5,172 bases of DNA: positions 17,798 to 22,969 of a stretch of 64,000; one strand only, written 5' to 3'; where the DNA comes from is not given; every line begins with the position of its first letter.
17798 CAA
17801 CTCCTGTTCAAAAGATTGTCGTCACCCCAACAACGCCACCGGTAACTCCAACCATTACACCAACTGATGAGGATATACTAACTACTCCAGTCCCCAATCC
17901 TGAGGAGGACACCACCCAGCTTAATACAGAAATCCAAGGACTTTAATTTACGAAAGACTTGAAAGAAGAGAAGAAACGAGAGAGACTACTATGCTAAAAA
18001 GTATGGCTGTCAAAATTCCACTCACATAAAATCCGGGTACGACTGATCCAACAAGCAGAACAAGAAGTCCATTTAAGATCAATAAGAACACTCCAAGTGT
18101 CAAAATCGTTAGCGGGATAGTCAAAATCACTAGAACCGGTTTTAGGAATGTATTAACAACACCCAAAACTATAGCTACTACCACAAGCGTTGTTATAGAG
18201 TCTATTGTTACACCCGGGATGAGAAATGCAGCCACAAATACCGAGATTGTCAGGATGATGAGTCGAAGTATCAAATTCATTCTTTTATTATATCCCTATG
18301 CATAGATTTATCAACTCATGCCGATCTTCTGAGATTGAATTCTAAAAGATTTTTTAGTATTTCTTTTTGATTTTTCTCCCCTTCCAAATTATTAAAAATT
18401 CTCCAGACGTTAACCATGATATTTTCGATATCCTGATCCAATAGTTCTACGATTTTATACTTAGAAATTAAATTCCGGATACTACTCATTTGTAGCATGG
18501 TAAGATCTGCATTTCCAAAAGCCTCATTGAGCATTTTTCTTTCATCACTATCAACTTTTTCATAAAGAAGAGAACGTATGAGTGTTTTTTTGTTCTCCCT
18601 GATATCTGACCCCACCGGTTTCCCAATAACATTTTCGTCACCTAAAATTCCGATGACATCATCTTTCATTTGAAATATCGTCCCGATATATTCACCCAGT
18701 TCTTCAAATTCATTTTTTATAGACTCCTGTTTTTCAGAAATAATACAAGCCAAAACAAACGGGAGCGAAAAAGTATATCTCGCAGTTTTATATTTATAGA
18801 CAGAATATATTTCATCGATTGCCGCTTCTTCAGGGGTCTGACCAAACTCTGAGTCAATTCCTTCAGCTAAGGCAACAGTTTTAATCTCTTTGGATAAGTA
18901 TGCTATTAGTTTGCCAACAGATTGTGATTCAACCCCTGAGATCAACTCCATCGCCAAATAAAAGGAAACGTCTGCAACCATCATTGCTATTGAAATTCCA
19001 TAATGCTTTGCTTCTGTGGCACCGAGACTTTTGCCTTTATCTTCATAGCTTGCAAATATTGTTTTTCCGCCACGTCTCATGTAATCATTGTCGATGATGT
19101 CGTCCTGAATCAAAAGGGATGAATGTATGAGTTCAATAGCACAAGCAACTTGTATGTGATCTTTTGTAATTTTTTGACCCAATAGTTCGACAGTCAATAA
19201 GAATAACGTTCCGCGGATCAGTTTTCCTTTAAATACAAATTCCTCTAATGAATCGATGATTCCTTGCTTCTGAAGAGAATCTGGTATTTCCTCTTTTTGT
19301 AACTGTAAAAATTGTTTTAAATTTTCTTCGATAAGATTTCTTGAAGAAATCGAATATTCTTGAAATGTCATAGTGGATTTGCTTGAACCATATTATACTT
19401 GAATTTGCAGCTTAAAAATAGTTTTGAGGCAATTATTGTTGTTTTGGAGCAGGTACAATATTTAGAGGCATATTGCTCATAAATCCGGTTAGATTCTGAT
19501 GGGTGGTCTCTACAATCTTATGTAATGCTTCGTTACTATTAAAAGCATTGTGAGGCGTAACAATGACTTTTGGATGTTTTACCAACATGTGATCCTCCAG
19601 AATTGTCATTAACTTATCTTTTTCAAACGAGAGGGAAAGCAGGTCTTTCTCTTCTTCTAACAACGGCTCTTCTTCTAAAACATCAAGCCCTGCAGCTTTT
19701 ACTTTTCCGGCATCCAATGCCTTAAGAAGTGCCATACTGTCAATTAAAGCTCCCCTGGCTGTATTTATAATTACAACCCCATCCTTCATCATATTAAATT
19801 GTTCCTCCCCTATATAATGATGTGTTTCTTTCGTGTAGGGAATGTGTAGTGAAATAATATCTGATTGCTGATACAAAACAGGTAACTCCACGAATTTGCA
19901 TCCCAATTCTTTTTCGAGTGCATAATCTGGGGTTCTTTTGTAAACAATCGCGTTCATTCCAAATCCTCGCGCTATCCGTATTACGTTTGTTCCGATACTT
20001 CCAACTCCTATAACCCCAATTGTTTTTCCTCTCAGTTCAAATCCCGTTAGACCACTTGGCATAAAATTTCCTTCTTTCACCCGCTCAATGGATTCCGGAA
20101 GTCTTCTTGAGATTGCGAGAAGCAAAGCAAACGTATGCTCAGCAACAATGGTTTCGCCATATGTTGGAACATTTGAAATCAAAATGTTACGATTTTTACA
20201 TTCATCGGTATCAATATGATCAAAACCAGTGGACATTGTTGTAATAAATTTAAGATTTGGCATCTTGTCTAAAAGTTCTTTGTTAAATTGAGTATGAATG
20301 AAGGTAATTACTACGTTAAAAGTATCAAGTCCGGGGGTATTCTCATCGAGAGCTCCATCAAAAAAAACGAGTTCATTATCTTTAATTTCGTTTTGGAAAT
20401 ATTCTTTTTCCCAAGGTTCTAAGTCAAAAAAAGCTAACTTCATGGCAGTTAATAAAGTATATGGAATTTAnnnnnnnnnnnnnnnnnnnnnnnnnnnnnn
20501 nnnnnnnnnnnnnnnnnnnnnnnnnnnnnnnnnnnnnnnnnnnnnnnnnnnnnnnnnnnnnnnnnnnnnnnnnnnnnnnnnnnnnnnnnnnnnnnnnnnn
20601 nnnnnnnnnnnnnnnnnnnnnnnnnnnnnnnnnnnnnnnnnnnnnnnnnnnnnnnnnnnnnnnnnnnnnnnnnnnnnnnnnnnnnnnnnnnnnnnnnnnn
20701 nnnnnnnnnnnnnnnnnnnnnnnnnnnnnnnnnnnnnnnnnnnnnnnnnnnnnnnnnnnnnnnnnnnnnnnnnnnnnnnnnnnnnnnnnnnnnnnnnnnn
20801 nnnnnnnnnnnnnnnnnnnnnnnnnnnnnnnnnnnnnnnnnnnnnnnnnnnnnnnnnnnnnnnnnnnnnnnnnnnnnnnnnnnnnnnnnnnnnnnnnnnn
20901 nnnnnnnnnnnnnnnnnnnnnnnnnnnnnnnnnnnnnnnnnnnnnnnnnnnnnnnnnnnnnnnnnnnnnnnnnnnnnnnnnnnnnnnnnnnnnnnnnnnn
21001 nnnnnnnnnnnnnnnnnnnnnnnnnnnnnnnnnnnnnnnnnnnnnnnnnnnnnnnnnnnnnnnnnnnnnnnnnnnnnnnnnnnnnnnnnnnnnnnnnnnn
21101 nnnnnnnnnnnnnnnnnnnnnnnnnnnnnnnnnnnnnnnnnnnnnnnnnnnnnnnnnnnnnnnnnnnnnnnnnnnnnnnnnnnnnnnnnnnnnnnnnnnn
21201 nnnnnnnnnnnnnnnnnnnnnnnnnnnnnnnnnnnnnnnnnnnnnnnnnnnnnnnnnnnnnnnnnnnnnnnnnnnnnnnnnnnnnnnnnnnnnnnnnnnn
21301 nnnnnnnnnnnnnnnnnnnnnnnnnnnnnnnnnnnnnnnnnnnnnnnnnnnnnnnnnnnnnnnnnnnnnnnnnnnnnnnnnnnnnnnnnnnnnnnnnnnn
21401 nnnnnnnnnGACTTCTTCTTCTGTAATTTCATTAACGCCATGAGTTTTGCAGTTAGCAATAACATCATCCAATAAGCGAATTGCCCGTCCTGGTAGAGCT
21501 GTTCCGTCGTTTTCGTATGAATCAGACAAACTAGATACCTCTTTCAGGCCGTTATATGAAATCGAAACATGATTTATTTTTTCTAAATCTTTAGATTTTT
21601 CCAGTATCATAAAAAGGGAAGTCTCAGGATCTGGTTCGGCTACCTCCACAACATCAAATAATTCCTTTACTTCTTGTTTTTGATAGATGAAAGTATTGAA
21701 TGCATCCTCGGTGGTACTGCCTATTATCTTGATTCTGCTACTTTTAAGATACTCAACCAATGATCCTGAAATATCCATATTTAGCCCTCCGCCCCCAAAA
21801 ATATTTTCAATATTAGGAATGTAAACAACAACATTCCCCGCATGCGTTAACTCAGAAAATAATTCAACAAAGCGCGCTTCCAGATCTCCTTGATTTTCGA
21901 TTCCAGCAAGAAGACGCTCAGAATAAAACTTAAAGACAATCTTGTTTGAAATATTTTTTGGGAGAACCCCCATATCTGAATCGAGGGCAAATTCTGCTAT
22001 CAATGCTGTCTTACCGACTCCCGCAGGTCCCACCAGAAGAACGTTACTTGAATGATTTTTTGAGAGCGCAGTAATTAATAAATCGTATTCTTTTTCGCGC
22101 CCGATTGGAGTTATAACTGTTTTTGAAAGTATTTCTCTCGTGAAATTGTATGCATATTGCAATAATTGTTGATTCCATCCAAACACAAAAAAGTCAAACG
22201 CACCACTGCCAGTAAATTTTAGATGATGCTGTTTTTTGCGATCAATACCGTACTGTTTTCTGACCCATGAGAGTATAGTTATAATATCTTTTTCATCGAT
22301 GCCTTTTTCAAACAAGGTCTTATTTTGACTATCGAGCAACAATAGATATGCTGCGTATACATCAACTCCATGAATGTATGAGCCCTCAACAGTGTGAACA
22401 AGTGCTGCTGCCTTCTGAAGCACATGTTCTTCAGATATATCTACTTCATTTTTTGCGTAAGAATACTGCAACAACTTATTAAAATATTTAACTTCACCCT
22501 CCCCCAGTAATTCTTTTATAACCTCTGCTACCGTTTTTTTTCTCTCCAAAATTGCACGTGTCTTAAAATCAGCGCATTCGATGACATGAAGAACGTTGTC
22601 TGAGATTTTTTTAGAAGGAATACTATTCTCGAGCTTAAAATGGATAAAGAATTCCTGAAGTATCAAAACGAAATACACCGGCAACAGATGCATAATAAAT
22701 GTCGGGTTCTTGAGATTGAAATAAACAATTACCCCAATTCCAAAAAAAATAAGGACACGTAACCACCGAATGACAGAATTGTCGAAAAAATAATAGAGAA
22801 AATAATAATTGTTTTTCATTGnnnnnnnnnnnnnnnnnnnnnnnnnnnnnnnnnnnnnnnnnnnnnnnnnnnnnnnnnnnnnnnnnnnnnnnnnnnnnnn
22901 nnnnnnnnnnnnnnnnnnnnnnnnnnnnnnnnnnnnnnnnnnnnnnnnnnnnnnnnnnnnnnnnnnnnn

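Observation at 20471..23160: Membrane-anchored Hsp100 paralog with an inactivated NBD1 Walker B, paired with a small 3-TM protein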

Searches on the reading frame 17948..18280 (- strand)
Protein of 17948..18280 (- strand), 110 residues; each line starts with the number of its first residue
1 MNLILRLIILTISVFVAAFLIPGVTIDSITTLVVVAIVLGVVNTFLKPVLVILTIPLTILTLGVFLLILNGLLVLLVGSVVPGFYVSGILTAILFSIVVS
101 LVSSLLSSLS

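Call 27: search_protein_families(library=pfam, proteins=[window:17948-18280:-], max_evalue=0.00001)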
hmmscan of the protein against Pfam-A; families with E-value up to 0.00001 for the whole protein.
window:17948-18280:- (110 aa): 1 family
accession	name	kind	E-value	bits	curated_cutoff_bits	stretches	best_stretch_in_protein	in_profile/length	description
PF04020.18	Phage_holin_4_2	-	5.9e-28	98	28.8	1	1-105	1-105/105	Mycobacterial 4 TMS phage holin, superfamily IV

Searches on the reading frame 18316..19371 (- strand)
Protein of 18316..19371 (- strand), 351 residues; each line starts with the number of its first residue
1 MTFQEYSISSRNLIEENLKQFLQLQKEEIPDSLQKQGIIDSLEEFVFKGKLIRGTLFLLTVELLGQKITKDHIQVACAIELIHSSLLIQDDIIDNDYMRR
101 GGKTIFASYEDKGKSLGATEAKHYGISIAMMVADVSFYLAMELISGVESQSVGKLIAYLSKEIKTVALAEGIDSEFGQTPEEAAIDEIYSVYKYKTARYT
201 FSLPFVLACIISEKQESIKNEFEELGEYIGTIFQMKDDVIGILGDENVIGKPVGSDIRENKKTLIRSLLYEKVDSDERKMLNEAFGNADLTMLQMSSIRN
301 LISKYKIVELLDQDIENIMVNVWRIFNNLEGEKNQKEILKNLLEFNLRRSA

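Call 87: search_protein_families(library=ncbifam, proteins=[window:18316-19371:-], max_evalue=0.00001)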
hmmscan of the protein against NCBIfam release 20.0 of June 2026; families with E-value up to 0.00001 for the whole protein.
window:18316-19371:- (351 aa): 16 families
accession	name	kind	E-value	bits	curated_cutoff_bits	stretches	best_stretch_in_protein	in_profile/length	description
NF041169.1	f2_encap_cargo4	exception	1.7e-41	142.6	450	1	48-349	49-332/334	family 2 encapsulin nanocompartment cargo protein polyprenyl transferase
NF042416.1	GFPPS_Mycobact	equivalog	1.7e-38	132.5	600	1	14-349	5-348/350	bifunctional (2E,6E)-farnesyl/geranyl diphosphate synthase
NF041003.1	GGPP_syn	equivalog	1e-35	123.4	500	1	45-349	36-324/326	geranylgeranyl diphosphate synthase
NF040698.1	IdsA_Meth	equivalog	4.4e-32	111.6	468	1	46-350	39-327/328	short chain isoprenyl diphosphate synthase IdsA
NF045485.1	FPPsyn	subfamily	3.9e-31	108.3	275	1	11-295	5-273/288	farnesyl diphosphate synthase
NF045549.1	GGPPsyn_IdsB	equivalog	1.6e-23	83.4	475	1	48-264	64-263/346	geranylgeranyl diphosphate synthase IdsB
TIGR02748.1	GerC3_HepT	equivalog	3.4e-23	82.2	456.55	1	41-342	35-310/319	heptaprenyl diphosphate synthase component II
NF008140.0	PRK10888.1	equivalog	8.4e-22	77.9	412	1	48-285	43-259/323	octaprenyl diphosphate synthase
NF045685.1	GGPPSynCrtE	equivalog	8.1e-20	71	460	1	5-285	5-268/293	geranylgeranyl diphosphate synthase CrtE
NF045628.1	HxpDPsynlarge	equivalog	1.2e-19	70.4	500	1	48-264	34-229/311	hexaprenyl-diphosphate synthase large subunit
TIGR02749.1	prenyl_cyano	equivalog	1.6e-19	70.1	383.2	1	37-349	30-320/322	solanesyl diphosphate synthase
NF040936.1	hexpp_archaea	equivalog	5.7e-19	68.5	400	1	1-111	1-102/275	hexaprenyl pyrophosphate synthase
NF040789.2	gerfarn_diphsyn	equivalog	8.4e-17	61.4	560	1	71-266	83-263/345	geranylfarnesyl diphosphate synthase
NF042417.1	NPPPS_Mycobact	equivalog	8.5e-15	54.6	600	1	45-265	52-251/335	nonaprenyl/(2E,6E)-farnesyl/geranylgeranyl diphosphat synthase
NF007877.0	PRK10581.1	equivalog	9.4e-12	44.7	321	1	32-287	26-273/299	(2E,6E)-farnesyl diphosphate synthase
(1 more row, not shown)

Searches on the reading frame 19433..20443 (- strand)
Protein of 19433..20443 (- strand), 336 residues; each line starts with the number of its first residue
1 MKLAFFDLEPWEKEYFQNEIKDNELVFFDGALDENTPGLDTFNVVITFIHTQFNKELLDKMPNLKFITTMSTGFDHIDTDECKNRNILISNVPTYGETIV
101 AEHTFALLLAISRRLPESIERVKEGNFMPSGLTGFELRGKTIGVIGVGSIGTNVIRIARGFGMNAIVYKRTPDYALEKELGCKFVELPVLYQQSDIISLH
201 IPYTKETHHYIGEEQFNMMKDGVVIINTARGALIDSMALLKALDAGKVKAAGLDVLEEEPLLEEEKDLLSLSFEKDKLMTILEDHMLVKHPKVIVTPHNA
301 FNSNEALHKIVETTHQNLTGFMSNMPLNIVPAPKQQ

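Call 79: search_protein_families(library=padloc, proteins=[window:19433-20443:-], max_evalue=0.001)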
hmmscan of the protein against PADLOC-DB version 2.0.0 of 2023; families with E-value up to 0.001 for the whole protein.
window:19433-20443:- (336 aa): 0 families
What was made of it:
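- There is no DolA-like partner, and the small protein has no PADLOC hit (call 79).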

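Call 87: search_protein_families(library=ncbifam, proteins=[window:19433-20443:-], max_evalue=0.00001)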
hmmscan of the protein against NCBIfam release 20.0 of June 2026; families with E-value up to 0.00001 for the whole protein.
window:19433-20443:- (336 aa): 21 families
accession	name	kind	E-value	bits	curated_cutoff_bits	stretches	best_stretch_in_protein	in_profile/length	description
NF009714.1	PRK13243.1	equivalog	1.5e-65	221.7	455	1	43-270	47-280/332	glyoxylate reductase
TIGR01327.1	PGDH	equivalog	3.1e-63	214.4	454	1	37-321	36-300/525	phosphoglycerate dehydrogenase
NF005069.0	PRK06487.1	equivalog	1.5e-57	195.1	448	1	39-330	46-319/320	2-hydroxyacid dehydrogenase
NF000492.1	vanH_gen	exception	7.2e-54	183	540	1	61-321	64-310/312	D-lactate dehydrogenase VanH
NF006263.0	PRK08410.1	equivalog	1.1e-52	179.4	389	1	43-324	44-309/311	D-2-hydroxyacid dehydrogenase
NF011938.0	PRK15409.1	equivalog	2.9e-50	171.1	492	1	52-271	55-277/324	glyoxylate/hydroxypyruvate reductase GhrB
NF000371.1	vanH_Agroup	exception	5e-47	160.7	700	1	61-321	69-315/322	VanH-A/VanH-Pt family D-lactate dehydrogenase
NF008759.0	PRK11790.1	equivalog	1.8e-45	155.3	404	1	42-324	55-319/410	phosphoglycerate dehydrogenase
NF005387.0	PRK06932.1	equivalog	2.8e-44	151.4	492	1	43-324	46-312/314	2-hydroxyacid dehydrogenase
NF009127.0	PRK12480.1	equivalog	3.8e-44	151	579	1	2-314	3-312/330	D-lactate dehydrogenase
NF006374.0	PRK08605.1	subfamily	6.1e-44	150.4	356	1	63-313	69-313/332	D-lactate dehydrogenase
NF000128.1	vanH-Sc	exception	1.1e-40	139.8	650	1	64-322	87-331/337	D-lactate dehydrogenase VanH-Sc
NF000004.1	vanH-D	exception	1.5e-40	139.3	550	1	60-321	69-316/323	D-lactate dehydrogenase VanH-D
NF000112.1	vanH-Amyco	exception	1.2e-39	136.6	625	1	63-318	95-336/348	VanH-AOV family D-lactate dehydrogenase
NF001309.0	PRK00257.1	equivalog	1.4e-38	132.9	434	1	44-264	40-242/379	4-phosphoerythronate dehydrogenase PdxB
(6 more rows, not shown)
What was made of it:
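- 19433..20443 (-): D-isomer-specific 2-hydroxyacid dehydrogenase gene, 27 nt downstream. A conserved third gene of the cluster in Levybacteria; functional link unproven. NCBIfam hits are generic and below cut-offs (call 87).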

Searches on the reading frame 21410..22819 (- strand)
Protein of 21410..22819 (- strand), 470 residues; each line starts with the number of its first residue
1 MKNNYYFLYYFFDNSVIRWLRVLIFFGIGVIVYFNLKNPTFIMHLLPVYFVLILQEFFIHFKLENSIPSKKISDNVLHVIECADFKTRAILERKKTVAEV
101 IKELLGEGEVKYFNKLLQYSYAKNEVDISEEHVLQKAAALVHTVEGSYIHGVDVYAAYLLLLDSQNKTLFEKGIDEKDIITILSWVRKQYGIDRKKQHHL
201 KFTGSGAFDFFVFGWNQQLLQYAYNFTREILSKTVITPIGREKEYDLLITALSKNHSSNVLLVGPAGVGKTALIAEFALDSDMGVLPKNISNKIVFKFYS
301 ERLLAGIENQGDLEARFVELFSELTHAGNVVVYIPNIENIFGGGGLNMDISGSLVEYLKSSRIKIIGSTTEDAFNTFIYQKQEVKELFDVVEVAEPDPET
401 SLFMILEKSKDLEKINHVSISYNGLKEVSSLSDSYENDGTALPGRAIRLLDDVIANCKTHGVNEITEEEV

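Call 18: find_related_loci(query=A2, collection=genome_contigs, flank=5000)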
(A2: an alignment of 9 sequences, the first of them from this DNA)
Query A2 (470 aa) in genome_contigs; peptide patterns used: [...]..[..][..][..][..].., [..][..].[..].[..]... (x = any residue, [..] = any of these).
77 stretches matched a pattern; 36 encode a relative of the query (tblastn E <= 1e-3); 35 distinct loci.
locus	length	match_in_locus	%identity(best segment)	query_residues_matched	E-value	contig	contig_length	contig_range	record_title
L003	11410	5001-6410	86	1-470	0e+0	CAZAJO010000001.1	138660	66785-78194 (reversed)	MAG TPA_asm: uncultured Gammaproteobacteria bacterium isolate SRP342105_co1_429 genome assembly, contig: NODE_138_length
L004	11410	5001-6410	61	1-470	0e+0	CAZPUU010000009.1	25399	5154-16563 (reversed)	MAG TPA_asm: uncultured Gammaproteobacteria bacterium isolate SRP192515_co2_165 genome assembly, contig: NODE_1482_lengt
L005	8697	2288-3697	61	1-470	0e+0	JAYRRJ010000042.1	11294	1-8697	MAG: Candidatus Levyibacteriota bacterium isolate XM1_ASGE3bin.27 k141_246930, whole genome shotgun sequence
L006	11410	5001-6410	63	1-470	0e+0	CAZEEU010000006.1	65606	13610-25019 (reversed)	MAG TPA_asm: uncultured Gammaproteobacteria bacterium isolate SRP286056_co1_676 genome assembly, contig: NODE_386_length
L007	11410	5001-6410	64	1-470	0e+0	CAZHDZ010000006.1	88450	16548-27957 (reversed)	MAG TPA_asm: uncultured Gammaproteobacteria bacterium isolate SRP286056_co1_222 genome assembly, contig: NODE_198_length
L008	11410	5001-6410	61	1-470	0e+0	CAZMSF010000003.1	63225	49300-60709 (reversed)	MAG TPA_asm: uncultured Gammaproteobacteria bacterium isolate SRP135725_co1_372 genome assembly, contig: NODE_342_length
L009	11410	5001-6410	59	1-470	0e+0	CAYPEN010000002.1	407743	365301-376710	MAG TPA_asm: uncultured Gammaproteobacteria bacterium isolate SRP263991_co5_217 genome assembly, contig: NODE_15_length_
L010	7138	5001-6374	60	13-470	0e+0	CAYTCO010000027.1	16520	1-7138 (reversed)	MAG TPA_asm: uncultured Gammaproteobacteria bacterium isolate SRP286056_co1_355 genome assembly, contig: NODE_4254_lengt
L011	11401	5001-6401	57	3-470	8e-179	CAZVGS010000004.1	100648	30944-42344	MAG TPA_asm: uncultured Gammaproteobacteria bacterium isolate binchicken_co16_182 genome assembly, contig: NODE_347_leng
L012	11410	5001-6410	79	1-470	0e+0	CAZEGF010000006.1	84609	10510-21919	MAG TPA_asm: uncultured Gammaproteobacteria bacterium isolate SRP135725_co2_582 genome assembly, contig: k141_3521309, w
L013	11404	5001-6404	53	3-470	1e-168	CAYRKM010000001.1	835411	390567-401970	MAG TPA_asm: uncultured Gammaproteobacteria bacterium isolate SRP292972_co1_108 genome assembly, contig: NODE_7_length_8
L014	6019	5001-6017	62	1-339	2e-144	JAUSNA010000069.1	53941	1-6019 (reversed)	MAG: Candidatus Levyibacteriota bacterium isolate E19_metabat.bin.104 E19_k141_378344, whole genome shotgun sequence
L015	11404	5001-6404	41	1-470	3e-122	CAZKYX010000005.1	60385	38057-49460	MAG TPA_asm: uncultured Gammaproteobacteria bacterium isolate SRP286056_co1_17 genome assembly, contig: NODE_455_length_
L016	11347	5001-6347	40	1-453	1e-99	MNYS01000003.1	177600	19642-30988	MAG: Candidatus Levybacteria bacterium CG2_30_37_29 cg2_3.0_scaffold_9_c, whole genome shotgun sequence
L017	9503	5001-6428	38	1-470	2e-93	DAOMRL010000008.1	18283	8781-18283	MAG TPA_asm: Candidatus Levyibacteriota bacterium isolate AMR_MDS_5809 NODE_765_length_18283_cov_2.963134, whole genome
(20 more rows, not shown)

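Call 84: find_related_loci(query=A2, collection=viral_contigs, flank=3000)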
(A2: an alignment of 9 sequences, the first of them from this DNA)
Query A2 (470 aa) in viral_contigs; peptide patterns used: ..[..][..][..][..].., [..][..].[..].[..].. (x = any residue, [..] = any of these).
67 stretches matched a pattern, but none encodes a relative of the query by tblastn (E <= 1e-3).
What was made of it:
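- Tried and rejected: The viral-contig scan found no relatives (call 84).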
